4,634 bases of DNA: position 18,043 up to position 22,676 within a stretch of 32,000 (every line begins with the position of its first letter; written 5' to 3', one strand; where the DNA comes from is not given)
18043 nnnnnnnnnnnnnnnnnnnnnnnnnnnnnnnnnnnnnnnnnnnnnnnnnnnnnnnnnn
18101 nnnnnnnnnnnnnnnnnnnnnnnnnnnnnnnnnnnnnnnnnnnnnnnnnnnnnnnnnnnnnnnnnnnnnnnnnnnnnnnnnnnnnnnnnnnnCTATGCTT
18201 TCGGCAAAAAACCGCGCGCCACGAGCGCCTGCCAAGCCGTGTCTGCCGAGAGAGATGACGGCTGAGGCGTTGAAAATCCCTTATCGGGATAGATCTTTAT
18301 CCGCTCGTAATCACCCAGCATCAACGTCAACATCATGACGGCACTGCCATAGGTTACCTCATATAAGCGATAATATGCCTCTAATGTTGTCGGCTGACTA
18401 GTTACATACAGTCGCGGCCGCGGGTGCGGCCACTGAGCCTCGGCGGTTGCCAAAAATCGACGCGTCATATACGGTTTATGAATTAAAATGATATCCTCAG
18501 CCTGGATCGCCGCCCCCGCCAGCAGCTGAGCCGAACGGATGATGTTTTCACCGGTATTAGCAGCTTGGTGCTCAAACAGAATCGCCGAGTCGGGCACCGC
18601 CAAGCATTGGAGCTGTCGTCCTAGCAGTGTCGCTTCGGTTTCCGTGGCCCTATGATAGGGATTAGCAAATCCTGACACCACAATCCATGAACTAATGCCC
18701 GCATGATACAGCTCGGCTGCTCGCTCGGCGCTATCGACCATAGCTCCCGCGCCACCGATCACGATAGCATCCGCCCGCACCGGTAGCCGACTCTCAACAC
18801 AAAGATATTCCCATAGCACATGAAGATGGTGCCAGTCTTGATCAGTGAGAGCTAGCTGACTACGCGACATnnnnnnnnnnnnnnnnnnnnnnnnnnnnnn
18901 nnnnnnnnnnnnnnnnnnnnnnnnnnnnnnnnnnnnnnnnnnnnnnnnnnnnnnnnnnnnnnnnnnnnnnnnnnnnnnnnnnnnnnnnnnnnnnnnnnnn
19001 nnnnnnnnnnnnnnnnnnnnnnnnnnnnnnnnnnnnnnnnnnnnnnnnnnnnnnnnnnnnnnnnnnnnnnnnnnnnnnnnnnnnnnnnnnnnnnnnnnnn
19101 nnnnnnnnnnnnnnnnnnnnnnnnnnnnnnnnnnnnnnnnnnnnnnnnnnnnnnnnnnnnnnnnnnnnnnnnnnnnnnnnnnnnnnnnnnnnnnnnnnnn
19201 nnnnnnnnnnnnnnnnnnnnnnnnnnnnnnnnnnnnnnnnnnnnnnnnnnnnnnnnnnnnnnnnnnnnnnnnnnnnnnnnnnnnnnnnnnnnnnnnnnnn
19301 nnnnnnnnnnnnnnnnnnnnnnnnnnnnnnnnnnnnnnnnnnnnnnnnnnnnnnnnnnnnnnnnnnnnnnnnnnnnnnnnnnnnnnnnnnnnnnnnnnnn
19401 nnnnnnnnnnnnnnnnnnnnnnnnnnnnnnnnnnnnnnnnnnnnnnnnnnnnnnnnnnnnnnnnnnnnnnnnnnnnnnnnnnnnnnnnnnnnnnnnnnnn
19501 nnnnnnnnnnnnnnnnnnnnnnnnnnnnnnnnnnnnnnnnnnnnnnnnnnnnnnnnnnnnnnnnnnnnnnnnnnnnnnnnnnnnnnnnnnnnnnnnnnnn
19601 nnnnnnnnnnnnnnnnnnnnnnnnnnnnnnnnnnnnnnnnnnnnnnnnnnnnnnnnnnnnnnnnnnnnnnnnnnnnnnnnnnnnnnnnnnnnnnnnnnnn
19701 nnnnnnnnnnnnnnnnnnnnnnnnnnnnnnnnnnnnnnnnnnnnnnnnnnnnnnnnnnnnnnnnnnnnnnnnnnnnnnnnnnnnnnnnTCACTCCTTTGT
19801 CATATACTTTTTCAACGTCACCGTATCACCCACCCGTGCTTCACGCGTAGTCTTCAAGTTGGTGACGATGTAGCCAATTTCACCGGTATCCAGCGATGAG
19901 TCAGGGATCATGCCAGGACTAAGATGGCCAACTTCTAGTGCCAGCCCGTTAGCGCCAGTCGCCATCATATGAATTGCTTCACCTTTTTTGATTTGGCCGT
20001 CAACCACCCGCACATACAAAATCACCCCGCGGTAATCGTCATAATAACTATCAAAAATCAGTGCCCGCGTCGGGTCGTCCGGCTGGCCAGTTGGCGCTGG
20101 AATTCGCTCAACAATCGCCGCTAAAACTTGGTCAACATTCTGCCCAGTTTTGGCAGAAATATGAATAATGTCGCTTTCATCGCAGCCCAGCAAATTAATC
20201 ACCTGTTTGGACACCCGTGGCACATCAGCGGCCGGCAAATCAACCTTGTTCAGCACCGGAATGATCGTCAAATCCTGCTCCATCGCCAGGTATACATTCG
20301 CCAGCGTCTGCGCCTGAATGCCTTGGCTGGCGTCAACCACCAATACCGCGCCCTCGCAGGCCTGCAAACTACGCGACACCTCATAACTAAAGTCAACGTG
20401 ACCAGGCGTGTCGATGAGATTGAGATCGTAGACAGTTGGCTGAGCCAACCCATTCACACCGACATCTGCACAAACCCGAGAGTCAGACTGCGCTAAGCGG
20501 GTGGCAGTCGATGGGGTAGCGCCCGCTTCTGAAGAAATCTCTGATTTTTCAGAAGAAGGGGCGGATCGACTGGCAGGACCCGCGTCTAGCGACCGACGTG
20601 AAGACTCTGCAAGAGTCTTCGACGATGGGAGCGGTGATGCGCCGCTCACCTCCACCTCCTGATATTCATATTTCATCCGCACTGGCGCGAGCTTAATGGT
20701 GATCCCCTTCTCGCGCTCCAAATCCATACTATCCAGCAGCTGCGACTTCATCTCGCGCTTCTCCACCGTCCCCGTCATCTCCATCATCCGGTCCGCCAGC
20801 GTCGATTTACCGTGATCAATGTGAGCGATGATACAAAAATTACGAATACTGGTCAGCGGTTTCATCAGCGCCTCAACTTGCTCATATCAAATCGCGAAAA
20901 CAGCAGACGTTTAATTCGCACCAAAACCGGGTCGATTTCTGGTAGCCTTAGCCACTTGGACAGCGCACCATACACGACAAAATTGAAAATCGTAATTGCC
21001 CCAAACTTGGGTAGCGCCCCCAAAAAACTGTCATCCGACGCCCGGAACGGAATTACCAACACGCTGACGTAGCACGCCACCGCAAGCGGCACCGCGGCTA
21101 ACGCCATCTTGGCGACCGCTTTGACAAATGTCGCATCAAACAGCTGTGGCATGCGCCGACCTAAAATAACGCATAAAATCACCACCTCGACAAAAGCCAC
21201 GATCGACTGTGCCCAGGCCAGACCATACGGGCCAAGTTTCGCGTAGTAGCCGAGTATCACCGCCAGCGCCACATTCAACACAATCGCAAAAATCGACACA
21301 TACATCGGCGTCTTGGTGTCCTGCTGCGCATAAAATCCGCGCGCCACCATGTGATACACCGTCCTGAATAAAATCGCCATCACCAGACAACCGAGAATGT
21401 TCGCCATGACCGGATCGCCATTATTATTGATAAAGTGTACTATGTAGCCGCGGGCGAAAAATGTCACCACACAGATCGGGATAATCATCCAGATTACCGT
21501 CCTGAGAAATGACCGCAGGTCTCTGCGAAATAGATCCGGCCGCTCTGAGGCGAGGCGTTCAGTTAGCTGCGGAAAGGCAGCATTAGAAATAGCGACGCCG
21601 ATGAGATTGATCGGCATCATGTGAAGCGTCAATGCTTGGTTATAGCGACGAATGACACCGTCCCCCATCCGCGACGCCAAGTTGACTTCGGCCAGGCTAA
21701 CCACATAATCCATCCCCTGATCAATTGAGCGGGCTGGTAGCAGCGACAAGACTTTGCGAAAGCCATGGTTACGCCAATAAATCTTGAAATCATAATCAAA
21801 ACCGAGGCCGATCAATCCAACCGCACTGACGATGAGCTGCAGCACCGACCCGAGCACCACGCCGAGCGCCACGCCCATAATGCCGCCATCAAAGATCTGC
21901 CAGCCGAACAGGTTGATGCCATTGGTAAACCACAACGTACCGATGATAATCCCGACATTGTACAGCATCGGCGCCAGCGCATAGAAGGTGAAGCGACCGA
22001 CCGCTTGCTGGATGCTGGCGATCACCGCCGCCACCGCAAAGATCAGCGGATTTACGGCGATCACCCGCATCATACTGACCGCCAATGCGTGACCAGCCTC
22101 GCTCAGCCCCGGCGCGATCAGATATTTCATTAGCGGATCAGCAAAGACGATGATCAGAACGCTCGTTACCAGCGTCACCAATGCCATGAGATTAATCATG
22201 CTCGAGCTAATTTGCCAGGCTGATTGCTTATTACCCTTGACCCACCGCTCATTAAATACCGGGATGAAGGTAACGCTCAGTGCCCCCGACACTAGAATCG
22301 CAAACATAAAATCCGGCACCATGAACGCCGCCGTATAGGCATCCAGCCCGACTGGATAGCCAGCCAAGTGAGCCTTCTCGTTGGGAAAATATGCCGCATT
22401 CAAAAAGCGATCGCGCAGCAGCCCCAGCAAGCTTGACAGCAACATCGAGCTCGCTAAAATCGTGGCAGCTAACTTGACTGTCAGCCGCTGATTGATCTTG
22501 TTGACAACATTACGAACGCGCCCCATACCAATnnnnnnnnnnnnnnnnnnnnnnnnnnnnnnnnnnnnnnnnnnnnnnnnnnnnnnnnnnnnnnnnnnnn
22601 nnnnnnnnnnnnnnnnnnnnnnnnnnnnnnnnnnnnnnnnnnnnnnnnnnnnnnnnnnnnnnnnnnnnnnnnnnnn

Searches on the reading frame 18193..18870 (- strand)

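Call 14: search_protein_families(library=pfam, proteins=[window:18193-18870:-], max_evalue=0.001)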
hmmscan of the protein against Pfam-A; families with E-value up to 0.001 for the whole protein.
window:18193-18870:- (225 aa): 1 family
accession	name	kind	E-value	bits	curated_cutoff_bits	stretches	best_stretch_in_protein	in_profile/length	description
PF02698.23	DUF218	-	4.2e-17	62.8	27.6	1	34-157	1-106/133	DUF218 domain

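Call 68: search_protein_families(library=padloc, proteins=[window:18193-18870:-], max_evalue=0.01)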
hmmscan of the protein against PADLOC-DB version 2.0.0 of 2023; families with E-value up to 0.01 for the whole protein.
window:18193-18870:- (225 aa): 0 families

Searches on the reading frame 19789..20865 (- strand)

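Call 14: search_protein_families(library=pfam, proteins=[window:19789-20865:-], max_evalue=0.001)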
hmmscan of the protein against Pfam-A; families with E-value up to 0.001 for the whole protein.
window:19789-20865:- (358 aa): 4 families
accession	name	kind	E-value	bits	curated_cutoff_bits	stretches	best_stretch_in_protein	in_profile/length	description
PF00009.33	GTP_EFTU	-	8.9e-53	179.1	26.5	2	143-256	66-187/188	Elongation factor Tu GTP binding domain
PF03144.31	GTP_EFTU_D2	-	4.8e-09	36.9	30.3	1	280-350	1-73/73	Elongation factor Tu domain 2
PF00071.28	Ras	-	0.00023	21.2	21.6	1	145-255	47-160/162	Ras family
PF01926.29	MMR_HSR1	-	0.0003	21.3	21.9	0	109-207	25-113/113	50S ribosome-binding GTPase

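Call 33: search_protein_families(library=ncbifam, proteins=[window:19789-20865:-], max_evalue=0.01)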
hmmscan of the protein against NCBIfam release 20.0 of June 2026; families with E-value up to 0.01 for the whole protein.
window:19789-20865:- (358 aa): 41 families (the best 25 are shown)
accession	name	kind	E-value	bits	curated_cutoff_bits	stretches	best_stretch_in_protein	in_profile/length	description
TIGR01393.1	lepA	equivalog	2.3e-124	415.9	533.9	2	144-357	68-281/595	translation elongation factor 4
TIGR01394.1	TypA_BipA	equivalog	8.8e-49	166.2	757.3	2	146-352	64-287/594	translational GTPase TypA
NF012153.1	tet_protect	equivalog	9.5e-34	116.6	775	3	148-226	67-145/614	tetracycline resistance ribosomal protection protein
TIGR00484.1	EF-G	equivalog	8.9e-31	106.7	659.4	2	145-231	74-160/691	elongation factor G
NF007583.0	PRK10218.1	equivalog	1.9e-30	105.4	1260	2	145-315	67-254/607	ribosome-dependent GTPase TypA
TIGR00490.1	aEF-2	equivalog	3.6e-28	98.1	738.45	2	145-209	85-149/720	elongation factor EF-2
NF000120.3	47473_otr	exception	5.4e-28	97.9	900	3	148-219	69-140/608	tetracycline resistance ribosomal protection protein Otr(A)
NF009381.0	PRK12740.1-5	subfamily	5.1e-25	87.9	583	3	146-228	74-156/692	elongation factor G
NF033148.1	tet_protect_M_W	exception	1.2e-24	86.7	1100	2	120-227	43-149/639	TetM/TetW/TetO/TetS family tetracycline resistance ribosomal protection protein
NF001964.0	PRK00741.1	equivalog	4.8e-23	81.4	473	2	147-215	82-150/529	peptide chain release factor 3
TIGR00487.1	IF-2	equivalog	8.2e-21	74.4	424.4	1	148-300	137-296/587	translation initiation factor IF-2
TIGR00231.1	small_GTP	domain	7.4e-20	71.4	42.5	2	108-248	29-159/164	GTP-binding protein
TIGR00503.1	prfC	equivalog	1.4e-18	66.7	466.95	2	148-228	82-162/527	peptide chain release factor 3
NF012155.1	tet_protect_M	exception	1.6e-18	66.3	1420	2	120-222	43-144/639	tetracycline resistance ribosomal protection protein Tet(M)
NF008969.0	PRK12317.1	subfamily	5.7e-18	64.7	502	2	145-307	84-268/426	elongation factor 1-alpha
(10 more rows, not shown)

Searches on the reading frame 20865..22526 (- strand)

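Call 14: search_protein_families(library=pfam, proteins=[window:20865-22526:-], max_evalue=0.001)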
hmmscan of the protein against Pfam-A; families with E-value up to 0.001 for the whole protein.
window:20865-22526:- (553 aa): 2 families
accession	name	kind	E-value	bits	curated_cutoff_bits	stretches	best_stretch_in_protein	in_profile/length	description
PF03023.19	MurJ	-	1.1e-67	229.1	27.4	1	54-491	4-432/451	Lipid II flippase MurJ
PF01554.23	MatE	-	7.7e-15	55.4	24.9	1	304-424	39-161/161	MatE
